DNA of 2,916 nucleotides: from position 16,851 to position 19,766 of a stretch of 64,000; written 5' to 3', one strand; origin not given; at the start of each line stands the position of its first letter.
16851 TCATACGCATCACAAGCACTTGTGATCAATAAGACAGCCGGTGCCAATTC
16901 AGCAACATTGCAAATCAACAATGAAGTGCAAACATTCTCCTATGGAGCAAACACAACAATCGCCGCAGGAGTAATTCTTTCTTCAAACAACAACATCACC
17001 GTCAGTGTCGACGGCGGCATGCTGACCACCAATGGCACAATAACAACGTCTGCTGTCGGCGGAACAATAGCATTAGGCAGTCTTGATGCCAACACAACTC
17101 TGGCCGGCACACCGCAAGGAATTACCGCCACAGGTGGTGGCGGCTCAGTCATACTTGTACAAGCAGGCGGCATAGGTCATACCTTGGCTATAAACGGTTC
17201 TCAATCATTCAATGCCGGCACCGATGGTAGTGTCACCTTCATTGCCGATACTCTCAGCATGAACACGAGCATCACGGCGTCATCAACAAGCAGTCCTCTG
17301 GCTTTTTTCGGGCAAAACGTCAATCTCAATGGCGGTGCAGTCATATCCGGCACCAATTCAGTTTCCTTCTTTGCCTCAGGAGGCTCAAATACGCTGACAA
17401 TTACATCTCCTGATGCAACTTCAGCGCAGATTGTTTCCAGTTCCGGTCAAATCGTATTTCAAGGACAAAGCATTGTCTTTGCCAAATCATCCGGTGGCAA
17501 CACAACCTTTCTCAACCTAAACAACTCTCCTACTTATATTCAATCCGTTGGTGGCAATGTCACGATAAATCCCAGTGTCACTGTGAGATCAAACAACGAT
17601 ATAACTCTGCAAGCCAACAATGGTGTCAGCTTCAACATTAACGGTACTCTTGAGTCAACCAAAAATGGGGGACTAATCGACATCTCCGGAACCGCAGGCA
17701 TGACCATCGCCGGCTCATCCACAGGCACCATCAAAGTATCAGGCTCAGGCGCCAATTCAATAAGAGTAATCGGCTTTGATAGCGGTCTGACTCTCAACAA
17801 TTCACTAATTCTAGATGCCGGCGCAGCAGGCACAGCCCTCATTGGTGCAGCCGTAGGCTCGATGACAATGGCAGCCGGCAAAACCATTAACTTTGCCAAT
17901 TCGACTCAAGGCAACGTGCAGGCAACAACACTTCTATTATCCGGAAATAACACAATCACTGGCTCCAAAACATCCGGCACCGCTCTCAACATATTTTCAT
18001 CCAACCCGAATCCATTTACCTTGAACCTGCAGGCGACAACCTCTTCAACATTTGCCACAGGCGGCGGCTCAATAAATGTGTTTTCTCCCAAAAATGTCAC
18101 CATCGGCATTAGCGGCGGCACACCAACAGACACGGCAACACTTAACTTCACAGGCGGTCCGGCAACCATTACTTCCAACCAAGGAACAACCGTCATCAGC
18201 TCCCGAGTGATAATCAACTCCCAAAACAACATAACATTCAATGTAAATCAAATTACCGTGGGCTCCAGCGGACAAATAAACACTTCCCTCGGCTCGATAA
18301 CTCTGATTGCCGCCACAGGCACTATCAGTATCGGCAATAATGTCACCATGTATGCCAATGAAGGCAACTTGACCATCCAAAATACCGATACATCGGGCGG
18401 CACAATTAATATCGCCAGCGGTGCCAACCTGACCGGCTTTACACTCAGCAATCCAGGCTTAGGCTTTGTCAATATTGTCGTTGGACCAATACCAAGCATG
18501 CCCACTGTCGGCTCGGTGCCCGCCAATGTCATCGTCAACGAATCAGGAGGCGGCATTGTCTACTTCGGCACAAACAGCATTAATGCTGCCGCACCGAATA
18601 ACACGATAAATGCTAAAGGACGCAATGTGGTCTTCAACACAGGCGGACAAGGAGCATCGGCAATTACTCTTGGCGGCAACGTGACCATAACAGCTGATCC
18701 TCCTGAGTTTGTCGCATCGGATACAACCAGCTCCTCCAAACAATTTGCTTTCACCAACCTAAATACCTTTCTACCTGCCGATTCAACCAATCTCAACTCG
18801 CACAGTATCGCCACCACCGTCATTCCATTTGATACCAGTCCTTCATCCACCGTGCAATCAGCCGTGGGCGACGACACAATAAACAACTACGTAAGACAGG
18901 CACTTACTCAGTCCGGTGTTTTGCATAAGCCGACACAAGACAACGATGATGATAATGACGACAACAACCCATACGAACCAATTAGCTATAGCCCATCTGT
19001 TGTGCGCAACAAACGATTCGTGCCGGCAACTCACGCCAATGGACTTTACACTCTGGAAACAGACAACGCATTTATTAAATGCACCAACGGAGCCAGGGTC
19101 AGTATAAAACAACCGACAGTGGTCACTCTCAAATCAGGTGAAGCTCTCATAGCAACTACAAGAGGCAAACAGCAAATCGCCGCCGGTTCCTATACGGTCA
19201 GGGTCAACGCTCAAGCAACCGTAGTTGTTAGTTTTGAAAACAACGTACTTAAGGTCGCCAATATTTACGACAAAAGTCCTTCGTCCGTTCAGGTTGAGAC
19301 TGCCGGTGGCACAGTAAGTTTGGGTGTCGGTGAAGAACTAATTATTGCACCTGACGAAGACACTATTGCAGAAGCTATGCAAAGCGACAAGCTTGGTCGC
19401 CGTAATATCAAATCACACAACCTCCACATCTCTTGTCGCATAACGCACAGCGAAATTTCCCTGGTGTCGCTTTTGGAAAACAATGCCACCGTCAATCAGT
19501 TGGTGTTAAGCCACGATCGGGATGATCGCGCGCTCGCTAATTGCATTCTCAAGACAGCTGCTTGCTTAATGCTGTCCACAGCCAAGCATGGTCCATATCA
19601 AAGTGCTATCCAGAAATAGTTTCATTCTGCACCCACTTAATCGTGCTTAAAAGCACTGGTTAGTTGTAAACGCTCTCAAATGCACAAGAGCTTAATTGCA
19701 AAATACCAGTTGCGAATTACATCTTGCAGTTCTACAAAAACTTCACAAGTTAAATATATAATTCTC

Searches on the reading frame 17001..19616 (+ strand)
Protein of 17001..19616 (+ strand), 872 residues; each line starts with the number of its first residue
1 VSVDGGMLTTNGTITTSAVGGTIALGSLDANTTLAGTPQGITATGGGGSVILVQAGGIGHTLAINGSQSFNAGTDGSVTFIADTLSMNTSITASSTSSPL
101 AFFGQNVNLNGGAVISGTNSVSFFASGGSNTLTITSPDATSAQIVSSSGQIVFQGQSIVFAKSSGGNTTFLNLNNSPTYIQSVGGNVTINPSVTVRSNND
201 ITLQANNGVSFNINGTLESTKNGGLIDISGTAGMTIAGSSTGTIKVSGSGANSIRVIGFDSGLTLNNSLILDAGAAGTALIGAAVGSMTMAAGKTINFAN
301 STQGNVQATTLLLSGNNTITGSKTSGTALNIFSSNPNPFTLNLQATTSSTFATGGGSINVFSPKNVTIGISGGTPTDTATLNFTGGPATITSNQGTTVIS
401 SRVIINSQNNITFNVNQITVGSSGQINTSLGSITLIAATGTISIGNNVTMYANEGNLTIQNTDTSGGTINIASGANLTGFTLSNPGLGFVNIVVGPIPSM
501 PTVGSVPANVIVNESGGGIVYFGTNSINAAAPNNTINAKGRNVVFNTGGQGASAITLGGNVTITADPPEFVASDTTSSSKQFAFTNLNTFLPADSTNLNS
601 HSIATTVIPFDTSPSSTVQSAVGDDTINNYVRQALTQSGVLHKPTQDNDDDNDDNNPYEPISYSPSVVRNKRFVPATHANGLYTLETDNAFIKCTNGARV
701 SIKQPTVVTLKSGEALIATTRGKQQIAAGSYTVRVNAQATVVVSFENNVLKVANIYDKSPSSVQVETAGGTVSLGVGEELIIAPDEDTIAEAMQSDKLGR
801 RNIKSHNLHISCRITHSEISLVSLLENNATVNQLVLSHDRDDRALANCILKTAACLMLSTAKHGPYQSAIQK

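Call 10: search_protein_families(library=pfam, max_evalue=1, proteins=[window:17001-19616:+])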
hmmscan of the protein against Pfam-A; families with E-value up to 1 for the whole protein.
window:17001-19616:+ (872 aa): 1 family
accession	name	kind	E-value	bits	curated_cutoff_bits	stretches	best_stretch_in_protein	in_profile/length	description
PF15436.11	PGBA_N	-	0.64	10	27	0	406-447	11-54/217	Plasminogen-binding protein pgbA N-terminal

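Call 11: search_protein_families(library=ncbifam, max_evalue=1, proteins=[window:17001-19616:+])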
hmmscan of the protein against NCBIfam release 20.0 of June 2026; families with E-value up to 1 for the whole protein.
window:17001-19616:+ (872 aa): 0 families
